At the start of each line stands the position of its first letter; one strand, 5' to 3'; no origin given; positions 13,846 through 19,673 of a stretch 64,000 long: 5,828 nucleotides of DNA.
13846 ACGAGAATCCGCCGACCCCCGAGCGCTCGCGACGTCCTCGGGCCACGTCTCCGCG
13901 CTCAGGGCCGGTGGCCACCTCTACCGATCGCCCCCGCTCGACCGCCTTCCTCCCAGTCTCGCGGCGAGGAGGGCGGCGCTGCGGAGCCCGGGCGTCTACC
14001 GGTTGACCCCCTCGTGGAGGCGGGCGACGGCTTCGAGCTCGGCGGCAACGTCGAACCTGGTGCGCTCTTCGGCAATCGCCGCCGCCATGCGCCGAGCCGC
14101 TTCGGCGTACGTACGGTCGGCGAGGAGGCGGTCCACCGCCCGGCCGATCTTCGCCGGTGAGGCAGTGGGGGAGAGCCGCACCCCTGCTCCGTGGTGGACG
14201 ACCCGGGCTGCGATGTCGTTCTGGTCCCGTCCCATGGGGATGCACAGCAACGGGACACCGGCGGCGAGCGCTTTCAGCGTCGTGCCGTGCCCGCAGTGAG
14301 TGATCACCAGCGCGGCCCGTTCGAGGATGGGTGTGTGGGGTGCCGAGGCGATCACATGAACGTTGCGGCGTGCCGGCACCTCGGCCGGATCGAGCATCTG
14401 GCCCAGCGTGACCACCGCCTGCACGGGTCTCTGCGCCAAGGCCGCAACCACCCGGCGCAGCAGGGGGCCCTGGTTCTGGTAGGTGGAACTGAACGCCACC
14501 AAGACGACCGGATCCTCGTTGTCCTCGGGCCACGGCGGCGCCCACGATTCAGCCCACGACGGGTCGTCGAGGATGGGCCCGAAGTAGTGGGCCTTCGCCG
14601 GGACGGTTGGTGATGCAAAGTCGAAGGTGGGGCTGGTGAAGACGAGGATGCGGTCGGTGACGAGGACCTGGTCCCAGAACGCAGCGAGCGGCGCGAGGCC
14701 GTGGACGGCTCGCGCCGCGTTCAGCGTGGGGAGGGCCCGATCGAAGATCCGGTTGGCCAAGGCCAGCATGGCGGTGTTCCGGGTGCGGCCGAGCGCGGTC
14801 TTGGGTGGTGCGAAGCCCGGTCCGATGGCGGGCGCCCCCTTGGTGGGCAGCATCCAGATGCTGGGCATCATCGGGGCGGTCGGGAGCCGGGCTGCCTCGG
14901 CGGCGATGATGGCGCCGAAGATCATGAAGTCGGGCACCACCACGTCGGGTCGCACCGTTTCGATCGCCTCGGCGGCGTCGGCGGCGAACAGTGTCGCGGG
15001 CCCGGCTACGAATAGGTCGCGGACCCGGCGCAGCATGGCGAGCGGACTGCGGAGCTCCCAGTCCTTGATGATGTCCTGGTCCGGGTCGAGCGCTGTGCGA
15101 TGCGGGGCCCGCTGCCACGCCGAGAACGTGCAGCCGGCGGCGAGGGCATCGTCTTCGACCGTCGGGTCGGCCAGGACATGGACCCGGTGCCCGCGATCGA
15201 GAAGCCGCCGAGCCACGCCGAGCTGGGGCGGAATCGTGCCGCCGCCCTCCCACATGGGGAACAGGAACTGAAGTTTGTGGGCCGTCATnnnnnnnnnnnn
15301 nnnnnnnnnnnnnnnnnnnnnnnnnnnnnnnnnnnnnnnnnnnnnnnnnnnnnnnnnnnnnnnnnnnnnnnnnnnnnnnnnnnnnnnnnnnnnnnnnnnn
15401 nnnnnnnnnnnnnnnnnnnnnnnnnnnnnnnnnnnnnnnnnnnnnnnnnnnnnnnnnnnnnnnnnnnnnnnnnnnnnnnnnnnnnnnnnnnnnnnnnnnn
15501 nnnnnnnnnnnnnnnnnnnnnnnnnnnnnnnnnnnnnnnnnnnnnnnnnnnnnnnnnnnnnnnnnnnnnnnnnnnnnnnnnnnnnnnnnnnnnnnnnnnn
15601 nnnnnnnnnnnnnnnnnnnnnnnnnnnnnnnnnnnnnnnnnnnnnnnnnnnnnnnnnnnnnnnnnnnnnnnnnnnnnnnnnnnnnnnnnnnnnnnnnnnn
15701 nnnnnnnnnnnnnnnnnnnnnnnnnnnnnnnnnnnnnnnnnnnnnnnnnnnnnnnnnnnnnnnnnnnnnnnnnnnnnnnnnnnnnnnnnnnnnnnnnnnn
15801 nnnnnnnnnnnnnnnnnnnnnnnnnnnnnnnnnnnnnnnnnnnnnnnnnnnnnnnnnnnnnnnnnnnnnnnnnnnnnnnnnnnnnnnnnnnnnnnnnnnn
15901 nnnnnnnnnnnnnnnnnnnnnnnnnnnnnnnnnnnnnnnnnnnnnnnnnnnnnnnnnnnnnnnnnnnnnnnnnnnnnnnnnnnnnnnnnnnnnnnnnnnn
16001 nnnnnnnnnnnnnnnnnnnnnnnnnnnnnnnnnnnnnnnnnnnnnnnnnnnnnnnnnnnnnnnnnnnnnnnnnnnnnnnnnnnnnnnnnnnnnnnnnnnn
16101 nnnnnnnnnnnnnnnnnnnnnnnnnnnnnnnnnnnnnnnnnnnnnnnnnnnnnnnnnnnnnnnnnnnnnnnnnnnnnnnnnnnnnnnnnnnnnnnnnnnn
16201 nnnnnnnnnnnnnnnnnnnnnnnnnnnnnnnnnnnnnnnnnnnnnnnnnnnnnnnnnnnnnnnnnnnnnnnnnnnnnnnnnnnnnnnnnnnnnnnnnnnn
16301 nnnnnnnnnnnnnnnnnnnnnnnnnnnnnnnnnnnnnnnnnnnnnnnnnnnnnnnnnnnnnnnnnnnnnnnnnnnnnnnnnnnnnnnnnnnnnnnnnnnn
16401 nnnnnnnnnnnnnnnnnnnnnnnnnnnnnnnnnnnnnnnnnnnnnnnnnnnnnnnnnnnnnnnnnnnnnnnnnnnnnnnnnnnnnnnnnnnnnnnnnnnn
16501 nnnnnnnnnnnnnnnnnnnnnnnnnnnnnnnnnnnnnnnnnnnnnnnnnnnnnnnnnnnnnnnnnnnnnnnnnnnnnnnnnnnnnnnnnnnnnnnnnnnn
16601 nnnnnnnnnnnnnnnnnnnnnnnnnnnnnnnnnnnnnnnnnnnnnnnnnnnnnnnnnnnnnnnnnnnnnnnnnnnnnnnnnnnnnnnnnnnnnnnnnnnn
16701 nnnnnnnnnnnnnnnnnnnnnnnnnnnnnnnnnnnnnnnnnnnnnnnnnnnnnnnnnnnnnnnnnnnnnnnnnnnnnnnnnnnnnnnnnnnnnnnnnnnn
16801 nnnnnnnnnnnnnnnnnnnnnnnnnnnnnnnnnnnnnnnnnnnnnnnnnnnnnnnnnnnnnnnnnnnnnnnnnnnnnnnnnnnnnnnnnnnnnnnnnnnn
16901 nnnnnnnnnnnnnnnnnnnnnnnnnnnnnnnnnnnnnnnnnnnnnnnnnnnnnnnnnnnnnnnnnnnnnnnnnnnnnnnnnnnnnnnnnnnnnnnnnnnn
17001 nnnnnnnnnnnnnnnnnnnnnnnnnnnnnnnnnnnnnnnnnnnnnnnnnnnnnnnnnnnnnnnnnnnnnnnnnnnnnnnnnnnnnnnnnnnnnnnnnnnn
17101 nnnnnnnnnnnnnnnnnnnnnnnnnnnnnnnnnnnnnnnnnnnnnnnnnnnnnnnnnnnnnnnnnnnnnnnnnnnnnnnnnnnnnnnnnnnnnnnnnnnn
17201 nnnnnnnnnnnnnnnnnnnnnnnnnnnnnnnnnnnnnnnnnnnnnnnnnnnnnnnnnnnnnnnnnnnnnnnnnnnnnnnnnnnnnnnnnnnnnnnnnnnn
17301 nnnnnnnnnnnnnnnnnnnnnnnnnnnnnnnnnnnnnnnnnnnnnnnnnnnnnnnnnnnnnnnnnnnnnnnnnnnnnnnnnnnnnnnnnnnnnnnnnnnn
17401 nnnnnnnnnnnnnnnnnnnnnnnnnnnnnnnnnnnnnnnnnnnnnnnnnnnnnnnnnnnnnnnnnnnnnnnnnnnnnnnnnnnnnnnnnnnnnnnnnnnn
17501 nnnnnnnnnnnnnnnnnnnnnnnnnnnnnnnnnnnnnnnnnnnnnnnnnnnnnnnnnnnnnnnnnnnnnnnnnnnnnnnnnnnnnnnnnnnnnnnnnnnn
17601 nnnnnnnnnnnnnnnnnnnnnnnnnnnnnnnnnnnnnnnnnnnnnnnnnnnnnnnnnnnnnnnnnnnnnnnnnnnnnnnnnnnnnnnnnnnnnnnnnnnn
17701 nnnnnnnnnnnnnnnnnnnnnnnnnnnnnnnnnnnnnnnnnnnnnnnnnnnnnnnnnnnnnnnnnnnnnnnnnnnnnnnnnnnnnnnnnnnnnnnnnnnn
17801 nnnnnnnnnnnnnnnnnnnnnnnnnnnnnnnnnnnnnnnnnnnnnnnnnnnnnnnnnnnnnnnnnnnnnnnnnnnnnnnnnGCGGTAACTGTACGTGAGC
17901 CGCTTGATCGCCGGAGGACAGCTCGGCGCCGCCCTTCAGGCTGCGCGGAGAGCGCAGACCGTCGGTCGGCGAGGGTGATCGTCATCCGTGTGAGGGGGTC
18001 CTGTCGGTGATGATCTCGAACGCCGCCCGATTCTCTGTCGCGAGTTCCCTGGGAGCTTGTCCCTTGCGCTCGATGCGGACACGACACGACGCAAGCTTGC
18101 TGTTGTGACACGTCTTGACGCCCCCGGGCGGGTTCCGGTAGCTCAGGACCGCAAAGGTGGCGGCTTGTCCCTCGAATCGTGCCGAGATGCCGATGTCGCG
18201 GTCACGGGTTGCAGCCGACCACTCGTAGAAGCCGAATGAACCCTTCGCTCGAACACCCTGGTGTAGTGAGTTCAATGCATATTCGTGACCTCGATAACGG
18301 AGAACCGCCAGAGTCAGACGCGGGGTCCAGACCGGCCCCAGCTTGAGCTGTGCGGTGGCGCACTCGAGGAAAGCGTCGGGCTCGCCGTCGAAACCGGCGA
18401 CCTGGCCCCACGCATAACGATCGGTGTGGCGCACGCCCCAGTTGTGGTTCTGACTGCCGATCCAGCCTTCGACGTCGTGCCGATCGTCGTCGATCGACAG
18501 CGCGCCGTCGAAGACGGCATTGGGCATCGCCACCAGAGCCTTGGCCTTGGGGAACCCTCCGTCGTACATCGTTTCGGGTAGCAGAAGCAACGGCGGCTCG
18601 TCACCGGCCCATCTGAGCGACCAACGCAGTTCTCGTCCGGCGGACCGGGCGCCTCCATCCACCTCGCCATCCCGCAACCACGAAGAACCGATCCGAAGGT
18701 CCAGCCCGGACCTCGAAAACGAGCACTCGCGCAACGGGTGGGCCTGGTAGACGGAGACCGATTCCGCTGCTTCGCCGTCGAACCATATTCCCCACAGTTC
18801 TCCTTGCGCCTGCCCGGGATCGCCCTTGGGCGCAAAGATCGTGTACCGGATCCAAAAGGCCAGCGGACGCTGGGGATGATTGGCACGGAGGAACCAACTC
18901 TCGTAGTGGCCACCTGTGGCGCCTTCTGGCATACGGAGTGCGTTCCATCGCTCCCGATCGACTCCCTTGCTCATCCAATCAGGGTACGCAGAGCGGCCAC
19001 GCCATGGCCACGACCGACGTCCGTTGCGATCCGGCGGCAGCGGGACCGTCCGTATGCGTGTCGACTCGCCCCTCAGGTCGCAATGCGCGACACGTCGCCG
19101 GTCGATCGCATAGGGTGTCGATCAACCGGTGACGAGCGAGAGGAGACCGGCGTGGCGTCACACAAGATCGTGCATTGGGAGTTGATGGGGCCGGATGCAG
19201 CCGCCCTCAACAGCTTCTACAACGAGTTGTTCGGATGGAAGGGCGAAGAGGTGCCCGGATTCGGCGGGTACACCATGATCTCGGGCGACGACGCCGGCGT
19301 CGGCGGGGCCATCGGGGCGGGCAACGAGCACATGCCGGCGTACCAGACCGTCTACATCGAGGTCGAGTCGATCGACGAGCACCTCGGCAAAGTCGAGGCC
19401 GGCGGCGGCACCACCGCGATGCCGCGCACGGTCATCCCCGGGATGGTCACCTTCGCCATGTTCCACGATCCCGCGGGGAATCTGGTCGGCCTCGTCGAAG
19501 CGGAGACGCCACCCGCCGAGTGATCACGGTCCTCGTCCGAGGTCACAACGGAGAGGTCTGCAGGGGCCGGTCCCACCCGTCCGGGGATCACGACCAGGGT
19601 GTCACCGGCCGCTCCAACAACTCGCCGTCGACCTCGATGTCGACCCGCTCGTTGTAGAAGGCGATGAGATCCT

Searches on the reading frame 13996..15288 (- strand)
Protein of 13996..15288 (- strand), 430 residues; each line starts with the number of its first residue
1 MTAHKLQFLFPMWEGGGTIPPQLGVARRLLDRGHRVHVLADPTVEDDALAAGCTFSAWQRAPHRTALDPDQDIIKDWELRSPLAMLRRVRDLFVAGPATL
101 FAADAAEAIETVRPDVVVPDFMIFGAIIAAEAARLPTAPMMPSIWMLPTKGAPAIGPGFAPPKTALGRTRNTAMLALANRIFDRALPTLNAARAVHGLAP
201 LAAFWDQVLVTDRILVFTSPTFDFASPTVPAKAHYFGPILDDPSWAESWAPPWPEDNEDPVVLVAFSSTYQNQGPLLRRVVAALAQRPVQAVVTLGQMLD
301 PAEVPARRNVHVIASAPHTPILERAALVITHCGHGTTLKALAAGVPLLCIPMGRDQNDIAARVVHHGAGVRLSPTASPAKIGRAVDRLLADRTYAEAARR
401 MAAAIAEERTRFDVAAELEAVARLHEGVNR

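Call 3: search_protein_families(library=pfam, proteins=[window:13996-15288:-], max_evalue=0.1)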
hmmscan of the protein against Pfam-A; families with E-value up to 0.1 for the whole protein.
window:13996-15288:- (430 aa): 3 families
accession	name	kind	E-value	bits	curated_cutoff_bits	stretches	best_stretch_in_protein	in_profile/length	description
PF06722.18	EryCIII-like_C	-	1.6e-16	61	31.7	1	290-420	13-144/145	Erythromycin biosynthesis protein CIII-like, C-terminal domain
PF00201.24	UDPGT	-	2.1e-10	40.5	19.5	1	258-402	274-419/499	UDP-glucoronosyl and UDP-glucosyl transferase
PF04101.22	Glyco_tran_28_C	-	1.1e-09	39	22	1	311-402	57-154/166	Glycosyltransferase family 28 C-terminal domain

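Call 4: search_protein_families(library=ncbifam, proteins=[window:13996-15288:-], max_evalue=0.1)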
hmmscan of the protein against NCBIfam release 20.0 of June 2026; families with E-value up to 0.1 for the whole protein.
window:13996-15288:- (430 aa): 8 families
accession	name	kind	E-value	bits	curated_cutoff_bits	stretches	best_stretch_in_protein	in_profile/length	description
TIGR01426.2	MGT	subfamily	7.6e-43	147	260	1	17-420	7-389/393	macrolide family glycosyltransferase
NF033129.1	macro_glyco_Mgt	subfamily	2.4e-20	72.9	700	2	247-411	217-381/393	macrolide-inactivating glycosyltransferase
NF000362.1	self_GT_OleI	exception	3.3e-19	69.4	700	1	14-409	21-404/424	OleI family self-immunity macrolide glycosyltransferase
TIGR04516.1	glycosyl_450act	subfamily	2.1e-16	60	440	1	267-425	258-417/418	activator-dependent family glycosyltransferase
TIGR01133.1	murG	equivalog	1.3e-06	27.7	250.25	1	311-409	239-348/353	undecaprenyldiphospho-muramoylpentapeptide beta-N-acetylglucosaminyltransferase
TIGR00661.1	MJ1255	subfamily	0.00057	19.2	195.9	1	321-372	244-297/321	MJ1255/VC2487 family glycosyltransferase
NF041548.1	PssE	equivalog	0.00099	19.1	120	1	322-359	56-97/146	PssE/Cps14G family polysaccharide biosynthesis glycosyltransferase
NF046028.1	GluronsyltaseWelK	equivalog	0.028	13.5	400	1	309-355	218-264/319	beta-1,4-glucuronosyltransferase WelK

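Call 26: find_related_loci(query=window:13996-15288:-, collection=genome_contigs, flank=10000)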
Query window:13996-15288:- (430 aa) in genome_contigs; peptide patterns used: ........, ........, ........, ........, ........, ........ (x = any residue, [..] = any of these).
228 stretches matched a pattern; 6 encode a relative of the query (tblastn E <= 1e-3); 6 distinct loci.
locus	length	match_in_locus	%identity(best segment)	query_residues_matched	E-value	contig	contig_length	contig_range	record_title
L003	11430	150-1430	77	1-427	0e+0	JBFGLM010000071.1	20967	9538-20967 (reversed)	MAG: Acidimicrobiia bacterium isolate Mix_sand03.2021.01.D.83 k141_125497_length_20967_cov_21.3988, whole genome shotgun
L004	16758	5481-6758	77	1-426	0e+0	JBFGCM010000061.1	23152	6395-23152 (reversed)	MAG: Acidimicrobiia bacterium isolate Mix_sand01.2020.11.Z.72 k141_2558540_length_23152_cov_13.4856, whole genome shotgu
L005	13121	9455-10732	75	1-426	0e+0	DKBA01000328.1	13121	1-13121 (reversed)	MAG TPA_asm: Acidimicrobiia bacterium UBA6912 UBA6912_contig_7318, whole genome shotgun sequence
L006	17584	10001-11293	77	1-430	0e+0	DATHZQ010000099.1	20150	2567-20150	MAG TPA_asm: Acidimicrobiia bacterium isolate SMAG_U16242 k141_682347, whole genome shotgun sequence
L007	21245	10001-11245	61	5-419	2e-164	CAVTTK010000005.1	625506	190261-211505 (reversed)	MAG: uncultured Acidimicrobiaceae bacterium isolate MFD09495.bin.2.54 genome assembly, contig: contig_4282, whole genome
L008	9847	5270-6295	26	30-385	5e-11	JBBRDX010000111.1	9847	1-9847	MAG: Actinomycetales bacterium isolate Co_metawrap_2477 Cmw_2477_k141_17647112_length_9847_cov_9.9963, whole genome shot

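Call 57: search_solved_structures(query=window:13996-15288:-, max_evalue=0.00001)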
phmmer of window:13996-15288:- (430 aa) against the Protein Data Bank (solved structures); distinct sequences matched with E-value up to 0.00001: 35.
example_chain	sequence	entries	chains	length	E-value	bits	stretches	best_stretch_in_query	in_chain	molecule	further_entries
3ia7_A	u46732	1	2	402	1.6e-26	96.5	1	199-420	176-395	CalG4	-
3iaa_A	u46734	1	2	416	9.4e-22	80.8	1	15-391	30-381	CalG2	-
3rsc_A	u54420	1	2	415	9.5e-22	80.8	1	15-391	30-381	CalG2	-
2iya_A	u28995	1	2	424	4.3e-20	75.3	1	14-409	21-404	OLEANDOMYCIN GLYCOSYLTRANSFERASE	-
3otg_A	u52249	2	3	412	6.9e-18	68.1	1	248-407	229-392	CalG1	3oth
6kqx_A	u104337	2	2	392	2.4e-17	66.3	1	204-422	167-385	Uncharacterized UDP-glucosyltransferase YjiC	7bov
6kqw_A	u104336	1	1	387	2.9e-17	66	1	204-421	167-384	Uncharacterized UDP-glucosyltransferase YjiC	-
6j31_A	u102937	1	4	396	6.2e-16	61.6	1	17-398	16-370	kcn28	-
6j32_A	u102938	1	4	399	6.8e-16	61.5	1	17-398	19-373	Kcn28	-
7vlb_A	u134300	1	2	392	1.4e-15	60.5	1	204-422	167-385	UDP-glycosyltransferase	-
7xx4_A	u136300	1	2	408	2.1e-15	59.9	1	257-412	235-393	Oleandomycin glycosyltransferase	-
5du2_A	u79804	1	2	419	4.5e-15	58.8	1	141-407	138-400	EspG2 glycosyltransferase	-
8h5d_A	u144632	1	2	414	1.1e-13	54.2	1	211-406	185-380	Glycosyltransferase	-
7vm0_A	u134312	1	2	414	1.5e-13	53.7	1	211-406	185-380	Glycosyl transferase family 1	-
4m83_A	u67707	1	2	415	6e-13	51.8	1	257-415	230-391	Oleandomycin glycosyltransferase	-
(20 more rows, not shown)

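Call 78: search_protein_families(library=padloc, proteins=[window:13996-15288:-], max_evalue=0.001)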
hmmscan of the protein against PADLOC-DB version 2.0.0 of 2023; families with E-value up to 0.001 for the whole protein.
window:13996-15288:- (430 aa): 0 families

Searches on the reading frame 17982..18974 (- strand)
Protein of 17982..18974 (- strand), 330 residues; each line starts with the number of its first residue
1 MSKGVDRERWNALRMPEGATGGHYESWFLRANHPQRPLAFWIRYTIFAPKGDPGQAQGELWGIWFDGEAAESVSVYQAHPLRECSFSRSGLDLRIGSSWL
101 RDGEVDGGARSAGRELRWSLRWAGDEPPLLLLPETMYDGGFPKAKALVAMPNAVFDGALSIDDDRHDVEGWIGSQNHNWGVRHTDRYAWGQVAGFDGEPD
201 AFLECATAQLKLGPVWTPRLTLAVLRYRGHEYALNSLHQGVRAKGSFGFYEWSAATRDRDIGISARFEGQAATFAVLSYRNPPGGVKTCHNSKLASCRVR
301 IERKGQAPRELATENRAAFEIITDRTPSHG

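Call 20: search_protein_families(library=pfam, proteins=[window:17982-18974:-], max_evalue=0.001)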
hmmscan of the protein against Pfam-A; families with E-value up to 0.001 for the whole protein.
window:17982-18974:- (330 aa): 1 family
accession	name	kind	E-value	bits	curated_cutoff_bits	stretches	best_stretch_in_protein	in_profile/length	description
PF14249.11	Tocopherol_cycl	-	1e-05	25.3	26.6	1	148-307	161-317/335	Tocopherol cyclase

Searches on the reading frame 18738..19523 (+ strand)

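Call 20: search_protein_families(library=pfam, proteins=[window:18738-19523:+], max_evalue=0.001)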
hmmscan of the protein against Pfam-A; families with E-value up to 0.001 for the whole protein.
window:18738-19523:+ (261 aa): 1 family
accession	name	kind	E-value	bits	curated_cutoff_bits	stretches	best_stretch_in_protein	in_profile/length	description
PF00903.31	Glyoxalase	-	5.6e-06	27.2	20.6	1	143-250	1-119/121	Glyoxalase/Bleomycin resistance protein/Dioxygenase superfamily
